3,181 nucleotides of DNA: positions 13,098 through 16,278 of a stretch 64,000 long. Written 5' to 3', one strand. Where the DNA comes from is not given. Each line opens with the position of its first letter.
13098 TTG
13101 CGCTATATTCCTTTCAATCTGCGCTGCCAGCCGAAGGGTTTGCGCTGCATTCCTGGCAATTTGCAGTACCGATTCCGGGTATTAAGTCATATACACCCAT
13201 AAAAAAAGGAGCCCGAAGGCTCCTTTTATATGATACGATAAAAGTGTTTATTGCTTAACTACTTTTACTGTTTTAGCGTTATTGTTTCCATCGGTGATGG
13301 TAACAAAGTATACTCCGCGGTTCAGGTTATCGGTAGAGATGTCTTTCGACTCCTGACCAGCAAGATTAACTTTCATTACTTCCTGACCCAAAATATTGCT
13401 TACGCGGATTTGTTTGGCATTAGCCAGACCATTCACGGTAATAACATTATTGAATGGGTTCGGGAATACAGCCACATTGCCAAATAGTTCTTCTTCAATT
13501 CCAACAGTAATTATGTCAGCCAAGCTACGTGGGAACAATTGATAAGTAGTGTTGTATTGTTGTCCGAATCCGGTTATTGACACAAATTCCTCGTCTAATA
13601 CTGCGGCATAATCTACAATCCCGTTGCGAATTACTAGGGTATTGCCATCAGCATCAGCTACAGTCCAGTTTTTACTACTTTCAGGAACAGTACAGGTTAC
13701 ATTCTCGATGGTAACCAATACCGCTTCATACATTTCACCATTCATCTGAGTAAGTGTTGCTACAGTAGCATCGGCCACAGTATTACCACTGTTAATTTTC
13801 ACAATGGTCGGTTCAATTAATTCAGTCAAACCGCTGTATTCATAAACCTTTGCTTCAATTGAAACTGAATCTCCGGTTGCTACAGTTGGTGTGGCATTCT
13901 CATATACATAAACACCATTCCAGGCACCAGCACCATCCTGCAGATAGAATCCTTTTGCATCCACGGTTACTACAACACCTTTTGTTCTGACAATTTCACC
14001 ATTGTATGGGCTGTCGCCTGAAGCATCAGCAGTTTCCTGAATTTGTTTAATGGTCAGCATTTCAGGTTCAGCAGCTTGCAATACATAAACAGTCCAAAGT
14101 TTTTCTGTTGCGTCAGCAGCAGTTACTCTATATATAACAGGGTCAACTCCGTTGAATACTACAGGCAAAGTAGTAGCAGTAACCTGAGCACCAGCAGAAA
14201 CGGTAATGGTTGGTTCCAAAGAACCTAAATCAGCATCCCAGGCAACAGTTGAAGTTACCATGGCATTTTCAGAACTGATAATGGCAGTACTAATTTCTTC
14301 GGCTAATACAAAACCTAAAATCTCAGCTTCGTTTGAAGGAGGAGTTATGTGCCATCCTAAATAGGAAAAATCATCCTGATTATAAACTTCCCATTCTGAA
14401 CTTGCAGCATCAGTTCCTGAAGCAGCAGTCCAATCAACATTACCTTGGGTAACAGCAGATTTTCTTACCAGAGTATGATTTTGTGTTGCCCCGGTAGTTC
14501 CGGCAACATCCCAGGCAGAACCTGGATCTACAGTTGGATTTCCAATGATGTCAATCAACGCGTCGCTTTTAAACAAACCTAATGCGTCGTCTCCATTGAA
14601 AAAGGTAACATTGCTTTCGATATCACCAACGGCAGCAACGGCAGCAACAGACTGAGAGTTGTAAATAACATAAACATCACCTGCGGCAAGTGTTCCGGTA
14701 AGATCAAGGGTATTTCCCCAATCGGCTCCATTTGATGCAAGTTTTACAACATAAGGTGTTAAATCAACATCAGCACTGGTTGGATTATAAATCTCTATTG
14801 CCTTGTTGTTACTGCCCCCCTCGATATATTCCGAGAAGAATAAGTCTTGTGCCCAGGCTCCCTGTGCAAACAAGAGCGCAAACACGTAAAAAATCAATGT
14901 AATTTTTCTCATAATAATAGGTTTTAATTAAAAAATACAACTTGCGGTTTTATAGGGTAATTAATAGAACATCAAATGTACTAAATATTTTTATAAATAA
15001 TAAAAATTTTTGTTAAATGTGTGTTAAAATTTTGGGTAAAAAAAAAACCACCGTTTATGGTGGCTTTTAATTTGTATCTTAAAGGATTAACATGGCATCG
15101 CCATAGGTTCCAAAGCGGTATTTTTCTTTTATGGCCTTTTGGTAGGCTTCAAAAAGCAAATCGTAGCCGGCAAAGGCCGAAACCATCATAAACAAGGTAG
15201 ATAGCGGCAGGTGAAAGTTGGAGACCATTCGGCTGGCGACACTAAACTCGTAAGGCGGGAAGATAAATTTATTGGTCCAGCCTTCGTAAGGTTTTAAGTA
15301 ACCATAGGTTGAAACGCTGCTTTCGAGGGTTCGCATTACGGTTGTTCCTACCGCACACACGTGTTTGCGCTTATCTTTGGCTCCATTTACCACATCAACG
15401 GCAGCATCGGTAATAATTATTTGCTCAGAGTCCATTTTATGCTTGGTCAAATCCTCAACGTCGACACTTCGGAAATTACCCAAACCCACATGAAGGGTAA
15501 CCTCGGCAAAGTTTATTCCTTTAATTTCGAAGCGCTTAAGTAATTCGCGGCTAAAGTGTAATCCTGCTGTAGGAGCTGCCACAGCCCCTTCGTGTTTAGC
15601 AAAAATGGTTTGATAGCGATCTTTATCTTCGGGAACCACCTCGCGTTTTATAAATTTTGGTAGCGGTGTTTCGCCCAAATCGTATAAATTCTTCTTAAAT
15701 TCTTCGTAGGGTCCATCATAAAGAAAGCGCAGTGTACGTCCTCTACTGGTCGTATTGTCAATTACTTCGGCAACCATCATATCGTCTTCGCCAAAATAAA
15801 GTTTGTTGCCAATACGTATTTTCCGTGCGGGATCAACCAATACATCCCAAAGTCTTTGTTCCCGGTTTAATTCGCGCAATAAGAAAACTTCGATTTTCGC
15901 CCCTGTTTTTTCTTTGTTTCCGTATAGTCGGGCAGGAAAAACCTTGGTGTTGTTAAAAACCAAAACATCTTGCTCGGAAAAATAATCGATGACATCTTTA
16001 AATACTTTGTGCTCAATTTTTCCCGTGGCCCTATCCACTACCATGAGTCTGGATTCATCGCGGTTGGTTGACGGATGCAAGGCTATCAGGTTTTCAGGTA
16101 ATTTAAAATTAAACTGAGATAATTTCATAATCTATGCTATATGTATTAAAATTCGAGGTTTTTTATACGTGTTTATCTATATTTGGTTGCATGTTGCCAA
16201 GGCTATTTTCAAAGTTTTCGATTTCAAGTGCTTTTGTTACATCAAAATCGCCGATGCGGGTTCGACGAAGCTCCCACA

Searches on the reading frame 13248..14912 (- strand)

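Call 64: search_protein_families(library=pfam, proteins=[window:13248-14912:-], max_evalue=0.001)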
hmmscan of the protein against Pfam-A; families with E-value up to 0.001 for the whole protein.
window:13248-14912:- (554 aa): 3 families
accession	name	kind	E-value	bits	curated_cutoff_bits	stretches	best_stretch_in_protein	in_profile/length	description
PF00932.25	LTD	-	4.7e-16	59.6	34.3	1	22-124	6-106/109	Lamin Tail Domain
PF18962.6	Por_Secre_tail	-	1.4e-12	48.2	27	1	482-547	1-70/75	Secretion system C-terminal sorting domain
PF18942.5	DUF5689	-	2.9e-09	37.6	28.6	1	286-467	4-217/217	Family of unknown function (DUF5689)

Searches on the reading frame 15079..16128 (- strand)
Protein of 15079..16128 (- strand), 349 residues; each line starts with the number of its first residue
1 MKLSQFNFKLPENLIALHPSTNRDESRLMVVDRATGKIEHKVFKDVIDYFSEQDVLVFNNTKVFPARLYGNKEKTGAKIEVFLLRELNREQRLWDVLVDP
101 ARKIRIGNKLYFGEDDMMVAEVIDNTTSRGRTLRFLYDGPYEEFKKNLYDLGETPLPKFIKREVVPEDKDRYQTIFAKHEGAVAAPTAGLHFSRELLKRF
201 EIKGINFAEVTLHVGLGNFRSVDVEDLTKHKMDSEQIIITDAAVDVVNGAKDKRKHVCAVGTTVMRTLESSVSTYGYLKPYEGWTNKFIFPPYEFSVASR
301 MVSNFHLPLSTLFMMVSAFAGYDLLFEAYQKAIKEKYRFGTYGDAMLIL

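Call 64: search_protein_families(library=pfam, proteins=[window:15079-16128:-], max_evalue=0.001)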
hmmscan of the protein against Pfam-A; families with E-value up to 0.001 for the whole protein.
window:15079-16128:- (349 aa): 1 family
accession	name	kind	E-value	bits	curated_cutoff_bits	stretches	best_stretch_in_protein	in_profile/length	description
PF02547.20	Queuosine_synth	-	3.4e-134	447.5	25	1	3-348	1-322/322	Queuosine biosynthesis protein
